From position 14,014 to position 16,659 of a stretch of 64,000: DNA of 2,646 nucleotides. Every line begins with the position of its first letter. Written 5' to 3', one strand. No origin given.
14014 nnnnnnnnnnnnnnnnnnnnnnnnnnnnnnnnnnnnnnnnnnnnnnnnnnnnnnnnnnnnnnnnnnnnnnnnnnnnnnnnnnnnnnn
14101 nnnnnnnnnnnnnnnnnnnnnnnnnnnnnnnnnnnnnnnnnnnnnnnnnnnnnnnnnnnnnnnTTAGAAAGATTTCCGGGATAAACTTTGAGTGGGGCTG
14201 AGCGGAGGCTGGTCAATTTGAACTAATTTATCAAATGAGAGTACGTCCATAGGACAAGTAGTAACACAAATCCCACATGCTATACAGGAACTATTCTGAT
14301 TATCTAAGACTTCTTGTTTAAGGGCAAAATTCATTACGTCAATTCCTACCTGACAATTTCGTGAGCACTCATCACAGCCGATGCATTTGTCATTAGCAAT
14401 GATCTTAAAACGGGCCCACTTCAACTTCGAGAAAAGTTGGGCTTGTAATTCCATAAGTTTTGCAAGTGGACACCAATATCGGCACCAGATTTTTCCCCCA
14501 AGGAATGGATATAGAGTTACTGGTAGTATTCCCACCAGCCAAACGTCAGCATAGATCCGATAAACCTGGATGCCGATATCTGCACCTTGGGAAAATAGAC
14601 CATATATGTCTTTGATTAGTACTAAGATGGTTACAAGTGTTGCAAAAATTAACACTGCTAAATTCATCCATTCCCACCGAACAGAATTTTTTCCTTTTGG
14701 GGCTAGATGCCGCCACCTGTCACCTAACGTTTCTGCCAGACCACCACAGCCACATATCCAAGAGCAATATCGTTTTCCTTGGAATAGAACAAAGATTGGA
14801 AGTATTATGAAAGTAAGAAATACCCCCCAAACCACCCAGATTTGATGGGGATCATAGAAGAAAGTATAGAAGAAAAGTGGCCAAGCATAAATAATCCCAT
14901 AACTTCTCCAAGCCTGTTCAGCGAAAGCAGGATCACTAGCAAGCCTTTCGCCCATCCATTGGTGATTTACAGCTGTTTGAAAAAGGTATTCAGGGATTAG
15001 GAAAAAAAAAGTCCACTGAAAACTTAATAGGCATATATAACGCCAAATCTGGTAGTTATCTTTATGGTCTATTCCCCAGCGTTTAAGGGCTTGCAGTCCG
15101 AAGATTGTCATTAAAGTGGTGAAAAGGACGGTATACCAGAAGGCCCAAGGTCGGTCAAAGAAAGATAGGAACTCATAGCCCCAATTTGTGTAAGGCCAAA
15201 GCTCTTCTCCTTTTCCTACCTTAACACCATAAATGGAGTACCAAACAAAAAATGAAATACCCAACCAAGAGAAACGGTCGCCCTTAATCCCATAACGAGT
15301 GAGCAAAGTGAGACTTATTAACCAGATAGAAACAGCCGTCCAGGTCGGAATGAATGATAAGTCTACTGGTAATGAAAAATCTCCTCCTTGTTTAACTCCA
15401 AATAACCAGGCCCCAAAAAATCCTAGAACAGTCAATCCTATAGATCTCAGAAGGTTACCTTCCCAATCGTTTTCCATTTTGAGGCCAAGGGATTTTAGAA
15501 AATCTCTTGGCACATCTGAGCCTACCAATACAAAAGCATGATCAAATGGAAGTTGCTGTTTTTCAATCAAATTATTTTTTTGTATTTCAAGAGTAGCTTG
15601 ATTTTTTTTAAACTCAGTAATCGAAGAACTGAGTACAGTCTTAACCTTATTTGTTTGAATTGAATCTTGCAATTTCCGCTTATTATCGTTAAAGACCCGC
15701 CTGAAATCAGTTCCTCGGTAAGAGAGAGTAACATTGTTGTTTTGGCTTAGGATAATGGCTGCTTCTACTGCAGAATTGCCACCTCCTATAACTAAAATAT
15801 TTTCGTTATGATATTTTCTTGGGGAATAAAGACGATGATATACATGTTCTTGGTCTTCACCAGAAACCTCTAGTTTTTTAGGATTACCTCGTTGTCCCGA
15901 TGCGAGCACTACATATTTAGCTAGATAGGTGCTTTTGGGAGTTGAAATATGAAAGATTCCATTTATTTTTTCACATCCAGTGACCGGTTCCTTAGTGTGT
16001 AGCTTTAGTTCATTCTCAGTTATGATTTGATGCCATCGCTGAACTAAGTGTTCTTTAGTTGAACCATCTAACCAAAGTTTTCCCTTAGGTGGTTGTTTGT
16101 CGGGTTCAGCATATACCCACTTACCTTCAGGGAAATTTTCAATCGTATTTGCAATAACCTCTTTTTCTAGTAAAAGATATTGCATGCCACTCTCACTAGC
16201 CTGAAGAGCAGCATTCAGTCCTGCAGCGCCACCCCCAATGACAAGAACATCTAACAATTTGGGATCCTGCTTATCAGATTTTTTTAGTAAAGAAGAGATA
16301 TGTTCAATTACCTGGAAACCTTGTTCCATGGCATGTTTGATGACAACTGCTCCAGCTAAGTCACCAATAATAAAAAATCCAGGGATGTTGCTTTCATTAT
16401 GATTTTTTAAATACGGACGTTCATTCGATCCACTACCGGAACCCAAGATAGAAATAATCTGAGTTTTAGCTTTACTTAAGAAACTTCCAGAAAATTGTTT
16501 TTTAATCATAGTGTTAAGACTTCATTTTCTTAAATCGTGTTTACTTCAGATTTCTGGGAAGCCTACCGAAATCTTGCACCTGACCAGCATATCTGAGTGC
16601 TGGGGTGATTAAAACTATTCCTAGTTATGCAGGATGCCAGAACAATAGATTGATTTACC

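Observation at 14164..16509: Unusual tripartite redox protein: flavoprotein disulfide-oxidoreductase-like domain fused to a Trp-rich membrane domain and a NapH-type polyferredoxin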

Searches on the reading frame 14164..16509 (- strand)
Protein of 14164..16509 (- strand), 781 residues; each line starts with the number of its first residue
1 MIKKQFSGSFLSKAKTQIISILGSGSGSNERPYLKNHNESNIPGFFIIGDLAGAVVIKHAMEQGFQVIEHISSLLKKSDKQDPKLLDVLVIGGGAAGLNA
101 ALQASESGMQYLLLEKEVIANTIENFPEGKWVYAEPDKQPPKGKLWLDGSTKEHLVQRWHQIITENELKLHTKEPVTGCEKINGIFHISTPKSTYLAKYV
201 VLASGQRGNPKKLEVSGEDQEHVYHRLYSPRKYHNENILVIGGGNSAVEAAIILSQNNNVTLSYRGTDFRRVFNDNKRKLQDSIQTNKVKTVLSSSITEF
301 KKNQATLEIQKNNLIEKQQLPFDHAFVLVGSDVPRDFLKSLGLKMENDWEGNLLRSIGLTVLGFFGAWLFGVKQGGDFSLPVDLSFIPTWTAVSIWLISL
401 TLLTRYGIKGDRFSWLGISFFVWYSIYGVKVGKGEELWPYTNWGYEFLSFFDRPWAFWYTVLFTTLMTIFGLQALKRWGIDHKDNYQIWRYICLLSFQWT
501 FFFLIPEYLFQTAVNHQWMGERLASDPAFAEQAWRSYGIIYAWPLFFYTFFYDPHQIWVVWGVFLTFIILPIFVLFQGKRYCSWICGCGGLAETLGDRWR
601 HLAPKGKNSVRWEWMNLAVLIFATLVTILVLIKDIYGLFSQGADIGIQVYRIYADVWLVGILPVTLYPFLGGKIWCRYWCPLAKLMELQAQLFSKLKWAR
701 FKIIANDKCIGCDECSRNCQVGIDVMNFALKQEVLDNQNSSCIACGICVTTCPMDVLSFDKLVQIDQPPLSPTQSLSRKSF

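Call 3: search_protein_families(library=pfam, proteins=[window:14164-16509:-], max_evalue=1)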
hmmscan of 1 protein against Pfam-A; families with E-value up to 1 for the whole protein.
window:14164-16509:- (781 aa): 29 families (the best 25 are shown)
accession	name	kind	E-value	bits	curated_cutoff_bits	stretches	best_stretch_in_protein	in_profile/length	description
PF13738.12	Pyr_redox_3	-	3.7e-39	135.2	30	1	89-345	1-281/305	Pyridine nucleotide-disulphide oxidoreductase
PF07992.20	Pyr_redox_2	-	1.6e-28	100.5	26.1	1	87-347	2-253/291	Pyridine nucleotide-disulphide oxidoreductase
PF03486.20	HI0933_like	-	5.2e-10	39.6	50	2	87-117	2-32/244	HI0933-like protein Rossmann domain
PF00070.33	Pyr_redox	-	7.5e-09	36.4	22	1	237-306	1-72/82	Pyridine nucleotide-disulphide oxidoreductase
PF14697.11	Fer4_21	-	1.6e-08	35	35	1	704-756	3-56/59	4Fe-4S dicluster domain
PF01266.30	DAO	-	8.7e-08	32.5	27.9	1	87-120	1-35/353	FAD dependent oxidoreductase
PF00890.30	FAD_binding_2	-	1.2e-07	31.7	20.4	1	87-117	1-31/414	FAD binding domain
PF01134.28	GIDA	-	1.7e-07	31.1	22.1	1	87-116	1-30/391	Glucose inhibited division protein A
PF12831.13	FAD_oxidored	-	2.6e-07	30.7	27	1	87-117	1-31/416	FAD dependent oxidoreductase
PF00037.32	Fer4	-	4e-07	30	21.1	2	740-757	6-23/24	4Fe-4S binding domain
PF13187.11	Fer4_9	-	1.1e-06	29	27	1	708-756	1-51/52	4Fe-4S dicluster domain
PF12838.12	Fer4_7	-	2.1e-06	28.5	27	3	708-756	1-52/52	4Fe-4S dicluster domain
PF13237.11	Fer4_10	-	5.6e-06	26.6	25.5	1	703-753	3-53/53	4Fe-4S dicluster domain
PF12801.12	Fer4_5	-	8.1e-06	26.2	22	2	656-695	4-43/48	4Fe-4S binding domain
PF12837.12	Fer4_6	-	1.6e-05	25.1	25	2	740-757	7-24/24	4Fe-4S binding domain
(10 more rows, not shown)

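Call 4: search_protein_families(library=ncbifam, proteins=[window:14164-16509:-], max_evalue=1)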
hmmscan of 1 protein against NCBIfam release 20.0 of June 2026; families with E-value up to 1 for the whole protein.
window:14164-16509:- (781 aa): 205 families (the best 25 are shown)
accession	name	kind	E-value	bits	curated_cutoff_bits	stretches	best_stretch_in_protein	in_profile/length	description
TIGR04018.1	Bthiol_YpdA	hypoth_equivalog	1.7e-45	155.2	339.9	1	87-348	1-264/316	YpdA family putative bacillithiol disulfide reductase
TIGR01292.1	TRX_reduct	equivalog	1.1e-19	70.3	343.45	1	87-347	2-251/300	thioredoxin-disulfide reductase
TIGR02163.1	napH_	subfamily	4.8e-16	59.1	213.05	1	566-760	66-254/255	NapH/MauN family ferredoxin-type protein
TIGR01350.1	lipoamide_DH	equivalog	3.9e-13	48.9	408.8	2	193-347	128-285/461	dihydrolipoyl dehydrogenase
TIGR03140.1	AhpF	equivalog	2.8e-12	46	502.9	1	67-338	194-455/515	alkyl hydroperoxide reductase subunit F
NF007013.0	PRK09477.1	equivalog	1.3e-11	44.1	234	1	566-763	89-280/286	quinol dehydrogenase ferredoxin subunit NapH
NF004776.0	PRK06116.1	equivalog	2.7e-11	43.1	480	2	152-330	88-262/450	glutathione-disulfide reductase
NF040770.1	hetero_SS_HdrA2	exception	1e-10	40.5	1100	2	703-760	573-626/777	CoB-CoM heterodisulfide reductase HdrA2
NF041087.1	bile_acid_BaiCD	equivalog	8.4e-10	37.4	825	2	199-332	467-598/642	bile acid Fe-S flavoenzyme BaiCD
TIGR03143.1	AhpF_homolog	hypoth_equivalog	1.3e-09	37.2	687.65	1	84-270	3-179/555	putative alkyl hydroperoxide reductase F subunit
TIGR00275.1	TIGR00275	subfamily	1.6e-09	37.1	183.8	2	88-117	1-30/401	aminoacetone oxidase family FAD-binding enzyme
NF004943.0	PRK06292.2-1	equivalog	1.7e-09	37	432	2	193-346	128-284/456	dihydrolipoyl dehydrogenase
NF040505.1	ArsO_flavin_mono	equivalog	2.5e-09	37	425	1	87-260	2-185/346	ArsO family NAD(P)H-dependent flavin-containing monooxygenase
TIGR01424.1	gluta_reduc_2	equivalog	2.8e-09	36.1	606.05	1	190-312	124-245/446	glutathione-disulfide reductase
TIGR01421.1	gluta_reduc_1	equivalog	3.9e-08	32.9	556.15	2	152-310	86-244/450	glutathione-disulfide reductase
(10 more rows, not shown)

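Call 5: find_homologous_proteins(query=window:14164-16509:-, max_evalue=0.00001)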
Query window:14164-16509:- (781 aa): 1004 proteins with E <= 0.00001 among 8000 candidates; the best 120 are listed.
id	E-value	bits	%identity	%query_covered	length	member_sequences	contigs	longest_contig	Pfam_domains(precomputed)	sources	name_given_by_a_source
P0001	0.0e+0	1780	96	100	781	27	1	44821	PF14697.12,PF12801.13,PF07992.21,PF00070.34,PF03486.21,PF12838.13,PF01134.29,PF12831.14,PF01266.31,PF00890.31,PF00037.33,PF13738.13,PF13237.12,PF13187.12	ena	-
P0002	0.0e+0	1617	87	99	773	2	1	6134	PF14697.12,PF07992.21,PF12837.13,PF00070.34,PF03486.21,PF12838.13,PF01134.29,PF12831.14,PF01266.31,PF00890.31,PF00037.33,PF13738.13,PF13237.12,PF13187.12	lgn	-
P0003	0.0e+0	1368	72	97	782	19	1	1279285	PF14697.12,PF12801.13,PF07992.21,PF12837.13,PF00070.34,PF03486.21,PF12838.13,PF12831.14,PF01266.31,PF00890.31,PF00037.33,PF13738.13,PF13187.12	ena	-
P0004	0.0e+0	1340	71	98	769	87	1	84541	PF14697.12,PF12801.13,PF07992.21,PF12837.13,PF00070.34,PF03486.21,PF12838.13,PF01134.29,PF12831.14,PF01266.31,PF00890.31,PF00037.33,PF13738.13,PF13237.12,PF13187.12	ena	-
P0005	0.0e+0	1337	70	99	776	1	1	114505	PF14697.12,PF12801.13,PF07992.21,PF00070.34,PF03486.21,PF12838.13,PF01134.29,PF12831.14,PF01266.31,PF13434.13,PF00890.31,PF00037.33,PF13738.13,PF13237.12,PF13187.12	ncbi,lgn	-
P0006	0.0e+0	1325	70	97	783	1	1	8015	PF14697.12,PF12801.13,PF07992.21,PF12837.13,PF00070.34,PF03486.21,PF12838.13,PF01134.29,PF12831.14,PF01266.31,PF13434.13,PF00890.31,PF00037.33,PF13738.13,PF13237.12,PF13187.12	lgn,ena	-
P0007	0.0e+0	1323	69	98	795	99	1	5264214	PF14697.12,PF12801.13,PF07992.21,PF12837.13,PF00070.34,PF03486.21,PF12838.13,PF12831.14,PF01266.31,PF00890.31,PF00037.33,PF13738.13,PF13237.12,PF13187.12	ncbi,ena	-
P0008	0.0e+0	1322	69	99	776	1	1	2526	PF14697.12,PF07992.21,PF12837.13,PF00070.34,PF03486.21,PF12838.13,PF01134.29,PF12831.14,PF01266.31,PF00890.31,PF00037.33,PF13738.13,PF13237.12,PF13187.12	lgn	-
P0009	0.0e+0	1315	70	97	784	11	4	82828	PF14697.12,PF07992.21,PF12837.13,PF00070.34,PF03486.21,PF12838.13,PF01134.29,PF12831.14,PF01946.24,PF01266.31,PF00890.31,PF00037.33,PF13738.13,PF13237.12,PF13187.12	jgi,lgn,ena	jgi:NosR/NirI family transcriptional regulator, nitrous oxide reductase regulator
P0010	0.0e+0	1314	69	97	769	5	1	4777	PF14697.12,PF12801.13,PF07992.21,PF12837.13,PF00070.34,PF03486.21,PF12838.13,PF01134.29,PF12831.14,PF01946.24,PF01266.31,PF13434.13,PF00890.31,PF00037.33,PF13738.13,PF13237.12,PF13187.12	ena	-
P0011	0.0e+0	1313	70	96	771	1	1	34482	PF14697.12,PF12801.13,PF07992.21,PF12837.13,PF00070.34,PF03486.21,PF12838.13,PF01134.29,PF12831.14,PF01266.31,PF00890.31,PF00037.33,PF13738.13,PF13237.12,PF13187.12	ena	-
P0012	0.0e+0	1311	70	97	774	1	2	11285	PF14697.12,PF12801.13,PF07992.21,PF12837.13,PF00070.34,PF03486.21,PF12838.13,PF01134.29,PF12831.14,PF01266.31,PF00890.31,PF00037.33,PF13738.13,PF13237.12,PF13187.12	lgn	-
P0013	0.0e+0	1303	68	97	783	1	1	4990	PF14697.12,PF12801.13,PF07992.21,PF12837.13,PF00070.34,PF03486.21,PF12838.13,PF01134.29,PF12831.14,PF01946.24,PF01266.31,PF13434.13,PF00890.31,PF00037.33,PF13738.13,PF13237.12,PF13183.12,PF13187.12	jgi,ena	-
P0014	0.0e+0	1302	68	97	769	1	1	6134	PF14697.12,PF07992.21,PF12837.13,PF00070.34,PF03486.21,PF12838.13,PF01134.29,PF12831.14,PF01946.24,PF01266.31,PF13434.13,PF00890.31,PF00037.33,PF13738.13,PF13237.12,PF13187.12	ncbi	-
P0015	0.0e+0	1300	70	97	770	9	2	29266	PF14697.12,PF12801.13,PF07992.21,PF12837.13,PF00070.34,PF03486.21,PF12838.13,PF01134.29,PF12831.14,PF01266.31,PF00890.31,PF00037.33,PF13738.13,PF13237.12,PF13187.12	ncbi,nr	ncbi:MAG: FAD-dependent oxidoreductase [Caldithrix sp.]|nr:MAG: FAD-dependent oxidoreductase [Caldit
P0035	0.0e+0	1284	69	97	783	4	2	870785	PF14697.12,PF07992.21,PF12837.13,PF00070.34,PF03486.21,PF12838.13,PF01134.29,PF12831.14,PF01266.31,PF00890.31,PF00037.33,PF13738.13,PF13237.12,PF13187.12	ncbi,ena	-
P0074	0.0e+0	1259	66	98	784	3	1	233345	PF14697.12,PF07992.21,PF12837.13,PF00070.34,PF03486.21,PF12838.13,PF01134.29,PF12831.14,PF01266.31,PF00890.31,PF00037.33,PF13738.13,PF13237.12,PF13187.12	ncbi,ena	-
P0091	0.0e+0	1233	64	99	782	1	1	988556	PF14697.12,PF12801.13,PF07992.21,PF12837.13,PF00070.34,PF03486.21,PF12838.13,PF01266.31,PF00890.31,PF00037.33,PF13738.13,PF13237.12,PF13183.12,PF13187.12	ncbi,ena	-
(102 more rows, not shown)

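Call 15: search_solved_structures(query=A1, max_evalue=0.001, show_alignments=0)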
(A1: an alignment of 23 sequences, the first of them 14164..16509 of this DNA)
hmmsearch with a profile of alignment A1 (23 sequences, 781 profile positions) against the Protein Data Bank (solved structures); distinct sequences matched with E-value up to 0.001: 178 (the best 60 are shown).
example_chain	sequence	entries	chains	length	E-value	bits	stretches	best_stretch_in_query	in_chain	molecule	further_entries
7a7b_A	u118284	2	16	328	5.3e-39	137.2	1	87-351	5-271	YpdA family putative bacillithiol disulfide reductase Bdr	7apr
7a76_A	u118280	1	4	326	8e-34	120.1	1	88-349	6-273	THIOREDOXIN REDUCTASE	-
4zn0_A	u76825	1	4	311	3.7e-21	78.2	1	83-338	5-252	Thioredoxin reductase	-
3cty_A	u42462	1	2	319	8.1e-21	77.1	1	79-347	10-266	Thioredoxin reductase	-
5mh4_A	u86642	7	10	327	2.4e-20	75.5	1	176-349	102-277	Thioredoxin reductase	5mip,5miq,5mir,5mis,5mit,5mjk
3f8p_A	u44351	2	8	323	8.2e-19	70.5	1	77-346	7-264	Thioredoxin reductase (TrxB-3)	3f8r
3f8d_A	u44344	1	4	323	1e-18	70.2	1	77-346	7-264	Thioredoxin reductase (TrxB-3)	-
7aaw_A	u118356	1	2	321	1.1e-18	70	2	187-350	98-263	Thioredoxin reductase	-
2q7v_A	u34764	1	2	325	3e-18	68.6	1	86-339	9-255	Thioredoxin reductase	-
5uwy_A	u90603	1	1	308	4.9e-18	67.9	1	176-348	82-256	Thioredoxin reductase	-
3ab1_A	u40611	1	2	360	2.8e-17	65.4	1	80-331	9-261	Ferredoxin--NADP reductase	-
2q0k_A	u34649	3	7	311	8.4e-17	63.8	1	86-341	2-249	Thioredoxin reductase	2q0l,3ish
8c3m_A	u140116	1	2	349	3.1e-16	61.9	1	82-331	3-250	Ferredoxin--NADP reductase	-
6gar_A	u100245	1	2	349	3.1e-16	61.9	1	82-331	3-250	Ferredoxin--NADP reductase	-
2zbw_A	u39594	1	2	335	1.1e-15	60.1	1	86-346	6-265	Thioredoxin reductase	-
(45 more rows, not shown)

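Call 16: find_related_loci(query=A1, collection=genome_contigs, flank=8000)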
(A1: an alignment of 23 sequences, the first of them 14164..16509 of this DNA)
Query A1 (781 aa) in genome_contigs; peptide patterns used: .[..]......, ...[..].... (x = any residue, [..] = any of these).
300 stretches matched a pattern; 284 encode a relative of the query (tblastn E <= 1e-3); the best 80 are kept; 80 distinct loci.
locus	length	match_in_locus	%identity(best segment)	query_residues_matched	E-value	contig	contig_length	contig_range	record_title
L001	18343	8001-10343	96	1-781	0e+0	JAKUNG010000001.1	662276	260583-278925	MAG: Terriglobia bacterium isolate ALOHA_A2.0_1 A2.0-Acidobacteriae-1_1, whole genome shotgun sequence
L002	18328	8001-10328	69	10-778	0e+0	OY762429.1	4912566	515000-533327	MAG: Terriglobia bacterium isolate aa40cff0-ace7-4b53-8087-0ef5d3f4acaf genome assembly, chromosome: 1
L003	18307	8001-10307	69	10-777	0e+0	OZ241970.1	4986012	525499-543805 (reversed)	MAG: Candidatus Versatilivorator sp. isolate cab9fe59-187a-48cc-98ea-4e9e5a22d3a3 genome assembly, chromosome: 1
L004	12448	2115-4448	69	10-780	0e+0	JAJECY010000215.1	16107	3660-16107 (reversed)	MAG: Acidobacteria bacterium isolate jk18xAbins.46 k141_956001, whole genome shotgun sequence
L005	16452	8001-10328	69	10-778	0e+0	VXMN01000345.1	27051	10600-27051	MAG: Acidobacteria bacterium isolate SB0661_bin_38 NODE_1618_length_27051_cov_15.542228, whole genome shotgun sequence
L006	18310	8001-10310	71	10-778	0e+0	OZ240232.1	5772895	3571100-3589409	MAG: Candidatus Versatilivoraceae bacterium isolate ed3112cf-5d09-4b03-98f8-4139f083c0eb genome assembly, chromosome: 1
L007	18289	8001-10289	70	10-771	0e+0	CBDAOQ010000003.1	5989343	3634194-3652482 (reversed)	MAG: Candidatus Versatilivorator sp. isolate 6a61018a-c988-4e23-9d40-021d3d713c5d genome assembly, contig: contig_3, who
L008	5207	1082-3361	69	10-768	0e+0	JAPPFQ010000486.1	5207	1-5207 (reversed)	MAG: Acidobacteriota bacterium isolate RHO1_bin_34 NODE_16448_length_5207_cov_4.054736, whole genome shotgun sequence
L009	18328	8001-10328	69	10-778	0e+0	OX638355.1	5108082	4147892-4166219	MAG: Terriglobia bacterium isolate 290eebee-5386-4bec-b87c-7b5c19ab3581 genome assembly, chromosome: 1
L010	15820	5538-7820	69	9-768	0e+0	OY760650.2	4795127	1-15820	MAG: Terriglobia bacterium isolate 5d79d33f-5ea2-468b-941e-0445094ce055 genome assembly, chromosome: 1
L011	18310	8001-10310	70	2-771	0e+0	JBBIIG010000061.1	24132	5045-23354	MAG: bacterium isolate BR1S70218_bin_133 NODE_2372_length_24132_cov_6.076920, whole genome shotgun sequence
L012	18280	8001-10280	69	10-768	0e+0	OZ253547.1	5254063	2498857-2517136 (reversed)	MAG: Candidatus Versatilivorator sp. isolate 027cd1c3-4ec4-432d-9d93-376aaa34f9fd genome assembly, chromosome: 1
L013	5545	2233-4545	69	1-771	0e+0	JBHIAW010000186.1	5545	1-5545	MAG: bacterium isolate K_2_bin.52 NODE_9309_length_5545_cov_10.932058, whole genome shotgun sequence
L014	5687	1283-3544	68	7-759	0e+0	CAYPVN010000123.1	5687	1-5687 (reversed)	MAG TPA_asm: uncultured Chitinophagales bacterium isolate SRP119689_co1_59 genome assembly, contig: NODE_23603_length_56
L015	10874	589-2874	69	1-761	0e+0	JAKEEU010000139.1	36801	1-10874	MAG: candidate division KSB1 bacterium isolate PMV_1_maxbin.001 PMV_1_maxbin.001.k101_571240, whole genome shotgun seque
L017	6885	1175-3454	69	1-759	0e+0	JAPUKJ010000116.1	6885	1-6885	MAG: Ignavibacteria bacterium isolate KW1-S15_2 KW1-S15_2_cg116, whole genome shotgun sequence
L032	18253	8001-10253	67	12-761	0e+0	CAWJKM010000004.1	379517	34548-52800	MAG: Ignavibacteriota bacterium isolate MFD05942.bin.1.94 genome assembly, contig: contig_22008, whole genome shotgun se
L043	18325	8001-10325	64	1-774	0e+0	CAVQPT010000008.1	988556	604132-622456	MAG: uncultured Bacteroidetes bacterium isolate MFD09964.bin.3.183 genome assembly, contig: contig_5199, whole genome sh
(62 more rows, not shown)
